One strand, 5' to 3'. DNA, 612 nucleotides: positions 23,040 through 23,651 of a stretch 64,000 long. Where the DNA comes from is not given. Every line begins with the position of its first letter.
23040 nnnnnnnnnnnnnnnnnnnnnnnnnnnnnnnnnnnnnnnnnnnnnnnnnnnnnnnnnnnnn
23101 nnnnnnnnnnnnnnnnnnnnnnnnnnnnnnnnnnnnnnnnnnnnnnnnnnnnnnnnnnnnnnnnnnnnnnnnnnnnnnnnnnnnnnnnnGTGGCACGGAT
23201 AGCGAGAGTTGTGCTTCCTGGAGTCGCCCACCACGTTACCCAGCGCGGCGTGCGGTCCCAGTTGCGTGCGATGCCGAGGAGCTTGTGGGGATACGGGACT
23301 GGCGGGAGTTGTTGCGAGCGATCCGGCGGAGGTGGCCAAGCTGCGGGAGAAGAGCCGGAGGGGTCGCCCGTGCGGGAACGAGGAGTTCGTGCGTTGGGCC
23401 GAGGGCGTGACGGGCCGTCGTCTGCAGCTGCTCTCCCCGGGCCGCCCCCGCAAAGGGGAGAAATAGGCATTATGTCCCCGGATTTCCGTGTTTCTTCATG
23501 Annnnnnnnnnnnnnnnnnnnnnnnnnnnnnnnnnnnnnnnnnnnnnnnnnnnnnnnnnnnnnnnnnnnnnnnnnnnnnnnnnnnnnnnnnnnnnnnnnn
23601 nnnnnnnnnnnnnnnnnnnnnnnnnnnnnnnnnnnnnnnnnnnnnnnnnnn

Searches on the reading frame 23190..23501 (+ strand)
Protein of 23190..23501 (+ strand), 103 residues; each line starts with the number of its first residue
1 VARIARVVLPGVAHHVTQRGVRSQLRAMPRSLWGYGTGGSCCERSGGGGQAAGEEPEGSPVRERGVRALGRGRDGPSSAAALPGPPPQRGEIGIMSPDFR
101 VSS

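Call 3: search_protein_families(library=pfam, proteins=[window:23190-23501:+], max_evalue=0.01)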
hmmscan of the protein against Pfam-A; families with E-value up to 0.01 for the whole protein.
window:23190-23501:+ (103 aa): 0 families

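Call 6: search_protein_families(library=ncbifam, proteins=[window:23190-23501:+], max_evalue=0.01)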
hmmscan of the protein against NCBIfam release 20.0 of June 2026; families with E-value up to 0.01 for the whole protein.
window:23190-23501:+ (103 aa): 0 families

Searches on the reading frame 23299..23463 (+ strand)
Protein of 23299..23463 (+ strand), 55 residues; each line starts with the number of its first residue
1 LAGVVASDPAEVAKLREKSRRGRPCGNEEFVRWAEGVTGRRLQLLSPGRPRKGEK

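Call 82: search_dna_similar(query=window:23299-23463:+, collection=plasmids, mode=protein, max_evalue=0.01, max_rows=12)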
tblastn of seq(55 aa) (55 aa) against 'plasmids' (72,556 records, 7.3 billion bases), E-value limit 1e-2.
No match.
